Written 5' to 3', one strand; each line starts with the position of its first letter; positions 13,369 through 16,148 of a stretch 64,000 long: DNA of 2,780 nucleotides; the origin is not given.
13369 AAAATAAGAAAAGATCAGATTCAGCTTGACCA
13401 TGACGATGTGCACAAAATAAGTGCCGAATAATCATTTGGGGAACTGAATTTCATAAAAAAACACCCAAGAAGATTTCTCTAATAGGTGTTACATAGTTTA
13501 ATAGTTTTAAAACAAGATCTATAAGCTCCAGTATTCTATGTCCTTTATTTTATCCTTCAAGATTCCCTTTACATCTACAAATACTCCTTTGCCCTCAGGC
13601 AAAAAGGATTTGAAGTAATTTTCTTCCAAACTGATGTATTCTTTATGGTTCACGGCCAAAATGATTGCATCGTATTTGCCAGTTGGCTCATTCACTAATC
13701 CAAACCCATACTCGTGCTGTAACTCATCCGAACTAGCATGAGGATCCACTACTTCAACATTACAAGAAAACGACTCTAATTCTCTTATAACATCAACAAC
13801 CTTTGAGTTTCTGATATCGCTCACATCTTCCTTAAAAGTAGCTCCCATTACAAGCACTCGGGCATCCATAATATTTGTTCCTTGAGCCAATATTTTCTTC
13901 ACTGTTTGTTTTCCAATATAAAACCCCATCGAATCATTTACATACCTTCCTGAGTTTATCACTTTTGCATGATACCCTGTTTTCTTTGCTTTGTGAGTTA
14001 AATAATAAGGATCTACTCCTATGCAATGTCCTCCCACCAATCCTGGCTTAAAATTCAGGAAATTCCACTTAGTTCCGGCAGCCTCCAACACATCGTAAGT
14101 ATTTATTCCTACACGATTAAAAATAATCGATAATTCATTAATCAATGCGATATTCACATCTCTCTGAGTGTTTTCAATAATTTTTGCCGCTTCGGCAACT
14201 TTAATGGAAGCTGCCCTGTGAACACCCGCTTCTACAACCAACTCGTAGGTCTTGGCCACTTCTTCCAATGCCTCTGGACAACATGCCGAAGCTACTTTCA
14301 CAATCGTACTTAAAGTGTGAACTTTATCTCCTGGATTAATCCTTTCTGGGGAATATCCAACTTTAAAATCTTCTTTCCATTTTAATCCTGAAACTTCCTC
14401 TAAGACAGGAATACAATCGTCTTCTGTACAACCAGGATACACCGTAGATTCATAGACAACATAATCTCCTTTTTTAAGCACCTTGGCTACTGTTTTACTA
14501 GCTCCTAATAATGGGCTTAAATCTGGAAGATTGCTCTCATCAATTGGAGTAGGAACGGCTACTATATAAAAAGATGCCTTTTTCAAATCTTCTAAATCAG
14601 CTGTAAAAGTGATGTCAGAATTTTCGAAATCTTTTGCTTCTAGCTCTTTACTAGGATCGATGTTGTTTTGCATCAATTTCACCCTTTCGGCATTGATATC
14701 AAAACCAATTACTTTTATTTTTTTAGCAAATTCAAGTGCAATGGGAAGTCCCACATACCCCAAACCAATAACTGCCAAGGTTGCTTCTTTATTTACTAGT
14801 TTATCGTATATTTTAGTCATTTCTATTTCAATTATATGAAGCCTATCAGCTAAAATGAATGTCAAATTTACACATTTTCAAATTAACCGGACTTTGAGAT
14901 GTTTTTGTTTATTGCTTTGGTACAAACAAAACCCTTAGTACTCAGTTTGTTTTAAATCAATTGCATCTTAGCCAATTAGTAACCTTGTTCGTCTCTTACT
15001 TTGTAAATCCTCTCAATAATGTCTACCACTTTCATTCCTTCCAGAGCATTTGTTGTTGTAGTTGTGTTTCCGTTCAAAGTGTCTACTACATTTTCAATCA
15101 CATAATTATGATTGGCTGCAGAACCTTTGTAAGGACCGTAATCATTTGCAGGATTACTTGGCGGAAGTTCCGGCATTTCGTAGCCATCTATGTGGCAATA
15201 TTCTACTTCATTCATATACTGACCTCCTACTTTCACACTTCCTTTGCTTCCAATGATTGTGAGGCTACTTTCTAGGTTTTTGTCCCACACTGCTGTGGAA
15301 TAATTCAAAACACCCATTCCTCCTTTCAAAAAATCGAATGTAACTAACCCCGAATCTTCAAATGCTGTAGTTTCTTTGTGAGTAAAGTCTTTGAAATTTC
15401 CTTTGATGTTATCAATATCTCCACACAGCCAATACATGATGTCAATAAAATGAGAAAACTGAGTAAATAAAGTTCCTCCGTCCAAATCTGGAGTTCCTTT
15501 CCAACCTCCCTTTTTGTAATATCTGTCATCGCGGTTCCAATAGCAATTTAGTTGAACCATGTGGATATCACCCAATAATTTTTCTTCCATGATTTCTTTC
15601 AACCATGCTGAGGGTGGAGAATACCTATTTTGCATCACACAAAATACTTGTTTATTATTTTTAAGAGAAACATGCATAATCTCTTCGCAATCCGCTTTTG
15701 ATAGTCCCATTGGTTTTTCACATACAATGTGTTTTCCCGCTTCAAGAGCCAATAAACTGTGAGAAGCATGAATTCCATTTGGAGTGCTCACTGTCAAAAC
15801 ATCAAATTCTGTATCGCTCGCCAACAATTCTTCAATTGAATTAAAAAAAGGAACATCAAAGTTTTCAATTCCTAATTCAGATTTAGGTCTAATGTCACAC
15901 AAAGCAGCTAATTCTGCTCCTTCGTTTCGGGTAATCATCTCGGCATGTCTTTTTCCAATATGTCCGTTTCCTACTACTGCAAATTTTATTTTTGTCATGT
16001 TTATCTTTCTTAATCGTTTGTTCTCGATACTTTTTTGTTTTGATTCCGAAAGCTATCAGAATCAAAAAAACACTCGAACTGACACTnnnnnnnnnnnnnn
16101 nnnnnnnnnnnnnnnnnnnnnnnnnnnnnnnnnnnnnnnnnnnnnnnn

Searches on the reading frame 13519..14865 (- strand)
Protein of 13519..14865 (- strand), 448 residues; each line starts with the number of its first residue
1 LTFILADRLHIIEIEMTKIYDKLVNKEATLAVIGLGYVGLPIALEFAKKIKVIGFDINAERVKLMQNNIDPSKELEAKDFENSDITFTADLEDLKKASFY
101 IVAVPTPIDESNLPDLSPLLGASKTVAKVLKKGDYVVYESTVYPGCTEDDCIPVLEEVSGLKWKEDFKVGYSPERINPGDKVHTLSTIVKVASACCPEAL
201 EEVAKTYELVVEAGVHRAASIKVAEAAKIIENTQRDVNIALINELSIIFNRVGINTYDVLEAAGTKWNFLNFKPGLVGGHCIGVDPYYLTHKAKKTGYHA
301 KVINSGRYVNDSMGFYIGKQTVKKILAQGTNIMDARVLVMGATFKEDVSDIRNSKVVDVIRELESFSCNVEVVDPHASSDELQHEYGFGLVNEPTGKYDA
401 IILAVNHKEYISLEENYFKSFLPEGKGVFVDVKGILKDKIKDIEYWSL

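Call 3: search_protein_families(library=pfam, proteins=[window:13519-14865:-])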
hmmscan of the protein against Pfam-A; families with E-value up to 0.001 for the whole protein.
window:13519-14865:- (448 aa): 5 families
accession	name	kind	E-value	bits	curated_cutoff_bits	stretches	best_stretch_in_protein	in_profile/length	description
PF03721.20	UDPG_MGDP_dh_N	-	8.7e-31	107.4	27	1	29-191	2-171/187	UDP-glucose/GDP-mannose dehydrogenase family, NAD binding domain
PF00984.24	UDPG_MGDP_dh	-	2.7e-25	88.7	25.4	1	223-311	2-93/94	UDP-glucose/GDP-mannose dehydrogenase family, central domain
PF03720.21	UDPG_MGDP_dh_C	-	5.6e-21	75.3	30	1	338-437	1-102/103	UDP-glucose/GDP-mannose dehydrogenase family, UDP binding domain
PF01210.29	NAD_Gly3P_dh_N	-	6.7e-05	23.3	23.1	1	30-131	2-104/158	NAD-dependent glycerol-3-phosphate dehydrogenase N-terminus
PF13847.12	Methyltransf_31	-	0.00085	19.5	27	0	36-147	15-114/145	Methyltransferase domain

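Call 4: search_protein_families(library=ncbifam, proteins=[window:13519-14865:-])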
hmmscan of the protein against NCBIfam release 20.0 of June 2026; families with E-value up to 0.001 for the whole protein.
window:13519-14865:- (448 aa): 9 families
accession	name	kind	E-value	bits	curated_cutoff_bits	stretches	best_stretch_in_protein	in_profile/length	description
NF011729.0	PRK15182.1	equivalog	3.3e-143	477.5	592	1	27-442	6-422/425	Vi polysaccharide biosynthesis UDP-N-acetylglucosamine C-6 dehydrogenase TviB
TIGR03026.1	NDP-sugDHase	subfamily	9.2e-113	377.1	189.8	1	29-425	2-405/413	nucleotide sugar dehydrogenase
NF040825.1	UDPMaNacDH_Arch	equivalog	4.1e-64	217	750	1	30-439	3-404/418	UDP-N-acetyl-D-mannosamine dehydrogenase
NF008286.0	PRK11064.1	equivalog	1.2e-60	205.2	459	1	28-420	4-409/420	UDP-N-acetyl-D-mannosamine dehydrogenase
NF041297.1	UDPGDh_AglM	equivalog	1.2e-40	139.8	670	1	30-387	3-369/429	UDP-glucose 6-dehydrogenase AglM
NF047673.2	TeichurnBiosyTuaD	equivalog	2.5e-28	99.4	700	1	30-381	4-357/439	UDP-glucose 6-dehydrogenase TuaD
NF011631.0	PRK15057.1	equivalog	2.4e-10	40.1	757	1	31-285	4-257/388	UDP-glucose 6-dehydrogenase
NF000942.0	PRK00094.1-4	subfamily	8e-05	22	257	1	28-131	3-107/334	NAD(P)H-dependent glycerol-3-phosphate dehydrogenase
NF043037.1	ThreonDh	equivalog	0.00043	19.8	350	0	28-68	3-44/297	L-threonate dehydrogenase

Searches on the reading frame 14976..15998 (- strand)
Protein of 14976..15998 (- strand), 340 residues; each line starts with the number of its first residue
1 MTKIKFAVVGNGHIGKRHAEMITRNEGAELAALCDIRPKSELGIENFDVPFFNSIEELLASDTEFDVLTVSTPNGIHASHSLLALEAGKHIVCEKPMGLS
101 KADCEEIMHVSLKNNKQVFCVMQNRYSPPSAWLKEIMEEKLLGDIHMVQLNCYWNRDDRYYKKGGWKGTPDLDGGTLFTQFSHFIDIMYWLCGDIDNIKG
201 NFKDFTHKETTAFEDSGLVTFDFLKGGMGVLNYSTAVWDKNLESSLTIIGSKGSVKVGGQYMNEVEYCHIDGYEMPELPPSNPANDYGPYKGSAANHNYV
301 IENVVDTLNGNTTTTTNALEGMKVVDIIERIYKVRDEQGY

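Call 3: search_protein_families(library=pfam, proteins=[window:14976-15998:-])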
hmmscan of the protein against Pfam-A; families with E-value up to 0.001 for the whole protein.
window:14976-15998:- (340 aa): 4 families
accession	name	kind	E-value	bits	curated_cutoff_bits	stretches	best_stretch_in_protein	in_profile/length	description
PF01408.29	GFO_IDH_MocA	-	1.9e-24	87.1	24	1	4-119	1-117/120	Oxidoreductase family, NAD-binding Rossmann fold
PF22725.1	GFO_IDH_MocA_C3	-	2.7e-21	76.3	27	1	133-255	4-123/124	GFO/IDH/MocA C-terminal domain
PF02894.22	GFO_IDH_MocA_C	-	1.9e-17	64.2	22.9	1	134-334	1-209/218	Oxidoreductase family, C-terminal alpha/beta domain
PF01113.26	DapB_N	-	1.7e-05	25.3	25.6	1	4-109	1-111/124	Dihydrodipicolinate reductase, N-terminus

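Call 4: search_protein_families(library=ncbifam, proteins=[window:14976-15998:-])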
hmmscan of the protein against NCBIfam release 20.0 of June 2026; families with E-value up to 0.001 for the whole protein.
window:14976-15998:- (340 aa): 9 families
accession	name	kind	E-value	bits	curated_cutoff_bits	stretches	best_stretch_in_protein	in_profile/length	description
TIGR04380.1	myo_inos_iolG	equivalog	3.3e-28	98.5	355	1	3-276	1-271/330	inositol 2-dehydrogenase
NF040723.1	UDP-GlcNAcDh_Arch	equivalog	1.4e-20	74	450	1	5-264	2-242/302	UDP-N-acetylglucosamine 3-dehydrogenase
NF052679.1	InsChiInosDhIolG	equivalog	1e-19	70.8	540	1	3-222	2-216/343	bifunctional inositol 2-dehydrogenase/D-chiro-inositol 1-dehydrogenase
NF052479.1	LevoglcsnDh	equivalog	5.2e-17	61.6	650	1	60-207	69-217/386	levoglucosan dehydrogenase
NF008607.0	PRK11579.1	subfamily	5.2e-14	52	330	1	3-198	4-195/346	oxidoreductase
NF041392.1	XylDh_Gfo6_Halo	equivalog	1.4e-12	47.1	350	1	62-266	80-284/350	D-xylose 1-dehydrogenase Gfo6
NF058563.1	BT_2159_fam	equivalog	3.7e-08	32.8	650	1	4-153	1-150/350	disaccharide 3-dehydrogenase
NF007574.0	PRK10206.1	equivalog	4.9e-06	25.8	352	1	6-200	5-195/345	oxidoreductase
NF058561.1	BT_2158_fam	equivalog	6.9e-06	24.9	750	1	3-145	35-174/487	glycoside 3-dehydrogenase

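Call 41: search_solved_structures(query=window:14976-15998:-, max_evalue=1e-15)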
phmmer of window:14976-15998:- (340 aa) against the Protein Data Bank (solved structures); distinct sequences matched with E-value up to 1e-15: 12.
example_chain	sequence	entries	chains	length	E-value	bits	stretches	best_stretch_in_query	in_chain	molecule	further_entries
3q2i_A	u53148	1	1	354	5.5e-59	203.4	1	3-332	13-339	dehydrogenase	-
3q2k_A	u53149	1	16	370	2.9e-49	171.4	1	3-334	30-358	oxidoreductase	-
8tdi_L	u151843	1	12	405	2.2e-20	76.4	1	28-229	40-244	P2B11 Glucuronide-3-dehydrogenase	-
9m37_A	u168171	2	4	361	4.2e-20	75.5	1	4-209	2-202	P581a DgpA2 and isoorientin complex structure | Gfo/Idh/MocA family protein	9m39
3e18_A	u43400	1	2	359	4.5e-20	75.4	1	3-228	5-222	oxidoreductase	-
6jw6_A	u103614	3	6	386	1.9e-19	73.4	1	4-257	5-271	Dehydrogenase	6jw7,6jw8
7xr9_A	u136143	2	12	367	9.8e-19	71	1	1-209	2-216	DgpA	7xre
3ec7_A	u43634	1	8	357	6.1e-18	68.4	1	4-225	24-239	Putative Dehydrogenase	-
4fb5_A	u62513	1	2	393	9.2e-18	67.8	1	57-272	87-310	Probable oxidoreductase protein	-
9m3d_B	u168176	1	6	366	2e-17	66.7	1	1-334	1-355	DgpA1 from W974-1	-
8qc2_A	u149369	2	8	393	2.1e-17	66.7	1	4-255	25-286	Gfo/Idh/MocA family oxidoreductase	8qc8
3fhl_A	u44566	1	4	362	4e-16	62.4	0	17-193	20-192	Putative oxidoreductase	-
